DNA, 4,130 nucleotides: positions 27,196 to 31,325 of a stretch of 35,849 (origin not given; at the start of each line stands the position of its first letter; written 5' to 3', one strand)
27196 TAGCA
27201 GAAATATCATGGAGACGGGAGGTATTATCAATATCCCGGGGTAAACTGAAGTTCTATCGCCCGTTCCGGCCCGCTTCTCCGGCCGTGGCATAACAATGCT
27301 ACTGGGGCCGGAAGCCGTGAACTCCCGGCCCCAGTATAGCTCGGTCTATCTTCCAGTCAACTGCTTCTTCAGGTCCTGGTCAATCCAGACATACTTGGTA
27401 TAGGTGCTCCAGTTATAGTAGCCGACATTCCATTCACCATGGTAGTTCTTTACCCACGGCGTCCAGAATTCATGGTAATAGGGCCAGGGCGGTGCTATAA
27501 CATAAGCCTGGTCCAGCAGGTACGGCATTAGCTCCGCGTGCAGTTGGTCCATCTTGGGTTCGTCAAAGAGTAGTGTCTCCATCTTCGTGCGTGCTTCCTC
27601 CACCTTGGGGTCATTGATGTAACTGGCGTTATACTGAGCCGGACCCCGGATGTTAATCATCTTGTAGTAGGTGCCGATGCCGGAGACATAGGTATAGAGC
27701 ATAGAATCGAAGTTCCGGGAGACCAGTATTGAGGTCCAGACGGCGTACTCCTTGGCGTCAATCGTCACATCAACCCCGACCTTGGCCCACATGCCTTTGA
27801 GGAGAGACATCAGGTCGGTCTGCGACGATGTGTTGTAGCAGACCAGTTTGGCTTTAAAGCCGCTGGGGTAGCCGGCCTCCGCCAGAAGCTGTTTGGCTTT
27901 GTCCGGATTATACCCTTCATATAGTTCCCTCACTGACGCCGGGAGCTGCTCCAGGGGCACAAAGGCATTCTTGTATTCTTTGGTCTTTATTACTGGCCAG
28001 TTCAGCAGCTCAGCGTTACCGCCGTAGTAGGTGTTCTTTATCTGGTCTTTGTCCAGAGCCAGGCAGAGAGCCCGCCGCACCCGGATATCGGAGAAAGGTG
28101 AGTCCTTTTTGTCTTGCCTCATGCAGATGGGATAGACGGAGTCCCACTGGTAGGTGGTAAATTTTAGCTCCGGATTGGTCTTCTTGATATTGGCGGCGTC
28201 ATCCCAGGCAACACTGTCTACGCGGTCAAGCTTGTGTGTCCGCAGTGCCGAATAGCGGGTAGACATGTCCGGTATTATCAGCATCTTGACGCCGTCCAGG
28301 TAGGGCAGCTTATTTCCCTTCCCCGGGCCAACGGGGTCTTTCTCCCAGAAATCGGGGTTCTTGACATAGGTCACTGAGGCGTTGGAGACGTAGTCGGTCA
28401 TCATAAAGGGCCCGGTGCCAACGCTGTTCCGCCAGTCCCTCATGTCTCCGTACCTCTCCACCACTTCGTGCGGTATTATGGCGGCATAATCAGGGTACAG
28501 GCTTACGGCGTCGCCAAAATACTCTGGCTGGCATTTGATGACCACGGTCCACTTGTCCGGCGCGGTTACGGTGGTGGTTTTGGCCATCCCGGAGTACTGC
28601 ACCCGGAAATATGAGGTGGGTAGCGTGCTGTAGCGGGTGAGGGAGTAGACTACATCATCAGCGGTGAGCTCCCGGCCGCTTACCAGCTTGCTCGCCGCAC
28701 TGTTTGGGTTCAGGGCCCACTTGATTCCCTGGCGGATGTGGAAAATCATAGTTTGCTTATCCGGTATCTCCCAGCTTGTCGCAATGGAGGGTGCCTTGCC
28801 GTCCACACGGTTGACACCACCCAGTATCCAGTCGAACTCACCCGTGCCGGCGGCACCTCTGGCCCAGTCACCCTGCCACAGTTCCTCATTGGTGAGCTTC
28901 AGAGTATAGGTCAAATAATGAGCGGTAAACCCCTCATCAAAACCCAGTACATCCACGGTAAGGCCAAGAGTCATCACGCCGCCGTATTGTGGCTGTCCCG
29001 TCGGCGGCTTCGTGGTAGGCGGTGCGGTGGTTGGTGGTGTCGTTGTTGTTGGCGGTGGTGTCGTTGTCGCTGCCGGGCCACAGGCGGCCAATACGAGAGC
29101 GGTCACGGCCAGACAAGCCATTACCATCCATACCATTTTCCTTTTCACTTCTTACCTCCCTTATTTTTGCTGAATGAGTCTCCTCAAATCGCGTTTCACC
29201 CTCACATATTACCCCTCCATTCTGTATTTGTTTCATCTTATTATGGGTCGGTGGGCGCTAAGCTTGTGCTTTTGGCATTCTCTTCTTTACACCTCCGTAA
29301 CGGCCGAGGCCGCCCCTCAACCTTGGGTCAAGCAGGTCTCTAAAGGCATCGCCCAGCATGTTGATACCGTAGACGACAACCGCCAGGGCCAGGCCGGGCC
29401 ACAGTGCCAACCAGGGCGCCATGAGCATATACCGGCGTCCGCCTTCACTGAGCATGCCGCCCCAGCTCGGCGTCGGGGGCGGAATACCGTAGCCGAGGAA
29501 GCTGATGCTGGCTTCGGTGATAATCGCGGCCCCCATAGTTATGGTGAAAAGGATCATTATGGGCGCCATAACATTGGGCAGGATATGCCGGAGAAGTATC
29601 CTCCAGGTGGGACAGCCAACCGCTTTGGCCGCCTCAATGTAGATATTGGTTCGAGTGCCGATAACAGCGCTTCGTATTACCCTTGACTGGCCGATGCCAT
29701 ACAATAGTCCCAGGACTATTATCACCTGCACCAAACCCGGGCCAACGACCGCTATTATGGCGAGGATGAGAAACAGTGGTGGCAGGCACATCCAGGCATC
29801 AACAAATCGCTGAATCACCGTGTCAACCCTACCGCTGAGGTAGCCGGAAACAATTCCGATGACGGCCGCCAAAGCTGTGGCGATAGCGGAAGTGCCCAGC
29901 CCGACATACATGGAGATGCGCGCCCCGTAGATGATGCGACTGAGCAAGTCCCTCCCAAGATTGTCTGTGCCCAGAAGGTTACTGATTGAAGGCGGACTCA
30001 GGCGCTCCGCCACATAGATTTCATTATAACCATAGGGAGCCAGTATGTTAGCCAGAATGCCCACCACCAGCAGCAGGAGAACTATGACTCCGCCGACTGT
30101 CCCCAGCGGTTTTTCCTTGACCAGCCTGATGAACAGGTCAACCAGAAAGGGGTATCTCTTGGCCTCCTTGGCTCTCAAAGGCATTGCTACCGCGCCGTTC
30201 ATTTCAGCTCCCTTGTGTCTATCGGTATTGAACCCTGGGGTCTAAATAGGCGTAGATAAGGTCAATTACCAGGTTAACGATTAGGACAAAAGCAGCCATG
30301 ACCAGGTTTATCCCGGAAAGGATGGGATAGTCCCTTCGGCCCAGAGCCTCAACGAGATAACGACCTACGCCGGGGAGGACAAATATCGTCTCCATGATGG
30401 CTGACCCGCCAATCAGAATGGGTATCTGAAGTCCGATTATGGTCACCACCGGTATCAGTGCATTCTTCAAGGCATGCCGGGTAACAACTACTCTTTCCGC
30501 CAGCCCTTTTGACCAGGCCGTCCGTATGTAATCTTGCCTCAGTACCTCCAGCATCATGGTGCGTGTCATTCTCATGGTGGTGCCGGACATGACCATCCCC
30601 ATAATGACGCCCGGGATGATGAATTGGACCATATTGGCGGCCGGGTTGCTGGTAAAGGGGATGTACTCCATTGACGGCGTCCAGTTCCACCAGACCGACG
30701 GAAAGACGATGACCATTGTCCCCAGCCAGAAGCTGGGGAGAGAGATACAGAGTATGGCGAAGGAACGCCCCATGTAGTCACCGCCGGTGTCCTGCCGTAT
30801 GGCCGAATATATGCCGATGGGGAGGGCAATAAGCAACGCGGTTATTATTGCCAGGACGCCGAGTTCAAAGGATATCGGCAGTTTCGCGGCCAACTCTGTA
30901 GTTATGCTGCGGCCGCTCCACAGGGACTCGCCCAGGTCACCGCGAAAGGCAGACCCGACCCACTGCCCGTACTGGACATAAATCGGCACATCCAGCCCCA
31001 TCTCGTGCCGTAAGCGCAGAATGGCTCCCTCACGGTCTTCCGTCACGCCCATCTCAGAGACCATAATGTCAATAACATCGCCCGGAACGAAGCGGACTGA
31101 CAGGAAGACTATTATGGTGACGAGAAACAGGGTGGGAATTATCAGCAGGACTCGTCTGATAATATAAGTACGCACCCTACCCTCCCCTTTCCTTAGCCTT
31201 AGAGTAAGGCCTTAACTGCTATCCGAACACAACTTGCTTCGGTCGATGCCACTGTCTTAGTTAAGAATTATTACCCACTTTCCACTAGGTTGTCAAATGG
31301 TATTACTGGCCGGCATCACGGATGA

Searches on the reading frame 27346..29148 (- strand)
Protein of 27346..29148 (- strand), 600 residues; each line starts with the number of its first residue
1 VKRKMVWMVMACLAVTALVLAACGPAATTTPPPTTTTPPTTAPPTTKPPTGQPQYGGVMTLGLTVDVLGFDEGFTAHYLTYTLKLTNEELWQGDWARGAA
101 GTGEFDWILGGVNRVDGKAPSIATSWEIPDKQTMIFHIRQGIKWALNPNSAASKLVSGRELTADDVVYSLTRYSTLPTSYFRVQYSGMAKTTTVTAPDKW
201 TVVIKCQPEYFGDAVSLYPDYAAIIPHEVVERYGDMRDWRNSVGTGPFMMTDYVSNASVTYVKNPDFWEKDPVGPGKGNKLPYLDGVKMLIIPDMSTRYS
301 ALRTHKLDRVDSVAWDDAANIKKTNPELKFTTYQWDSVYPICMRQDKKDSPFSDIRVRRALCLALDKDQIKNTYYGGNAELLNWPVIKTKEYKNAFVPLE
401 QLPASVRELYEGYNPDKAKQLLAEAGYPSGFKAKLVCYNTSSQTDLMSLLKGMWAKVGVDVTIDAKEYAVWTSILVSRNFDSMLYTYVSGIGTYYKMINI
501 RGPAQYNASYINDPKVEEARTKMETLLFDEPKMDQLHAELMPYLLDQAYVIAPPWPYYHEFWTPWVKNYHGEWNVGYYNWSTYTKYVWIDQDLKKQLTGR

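Call 7: search_protein_families(library=pfam, proteins=[window:27346-29148:-], max_evalue=0.0001)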
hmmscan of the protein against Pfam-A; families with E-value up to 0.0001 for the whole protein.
window:27346-29148:- (600 aa): 1 family
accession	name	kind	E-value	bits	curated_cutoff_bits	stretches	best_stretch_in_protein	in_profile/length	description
PF00496.27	SBP_bac_5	-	2.7e-64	218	32.4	1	120-489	4-348/368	Bacterial extracellular solute-binding proteins, family 5 Middle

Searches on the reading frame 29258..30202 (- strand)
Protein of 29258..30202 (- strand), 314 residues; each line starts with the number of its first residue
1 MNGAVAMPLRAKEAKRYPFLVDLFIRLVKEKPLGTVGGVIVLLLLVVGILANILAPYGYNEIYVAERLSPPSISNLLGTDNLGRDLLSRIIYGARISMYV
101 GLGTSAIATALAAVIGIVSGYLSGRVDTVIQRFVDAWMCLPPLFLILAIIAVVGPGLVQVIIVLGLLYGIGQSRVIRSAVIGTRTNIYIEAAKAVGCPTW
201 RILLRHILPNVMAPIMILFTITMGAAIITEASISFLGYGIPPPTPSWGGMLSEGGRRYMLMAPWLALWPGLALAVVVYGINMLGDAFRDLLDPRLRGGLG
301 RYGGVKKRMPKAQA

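Call 7: search_protein_families(library=pfam, proteins=[window:29258-30202:-], max_evalue=0.0001)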
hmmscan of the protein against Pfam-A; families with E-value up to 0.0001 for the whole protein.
window:29258-30202:- (314 aa): 2 families
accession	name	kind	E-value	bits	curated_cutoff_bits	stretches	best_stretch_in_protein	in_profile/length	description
PF00528.27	BPD_transp_1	-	7.2e-32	111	26.4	1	113-296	2-183/184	Binding-protein-dependent transport system inner membrane component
PF12911.12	OppC_N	-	7.5e-07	29.4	23.9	1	25-71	7-53/53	N-terminal TM domain of oligopeptide transport permease C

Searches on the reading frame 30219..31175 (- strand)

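Call 7: search_protein_families(library=pfam, proteins=[window:30219-31175:-], max_evalue=0.0001)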
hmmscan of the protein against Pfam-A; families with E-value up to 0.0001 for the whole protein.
window:30219-31175:- (318 aa): 2 families
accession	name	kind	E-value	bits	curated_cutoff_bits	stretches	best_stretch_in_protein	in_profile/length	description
PF00528.27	BPD_transp_1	-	3.7e-32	112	26.4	1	117-316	1-183/184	Binding-protein-dependent transport system inner membrane component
PF19300.4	BPD_transp_1_N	-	2.9e-07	31.1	23.8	1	1-79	1-75/114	Binding-prot-dependent transport system membrane comp, N-term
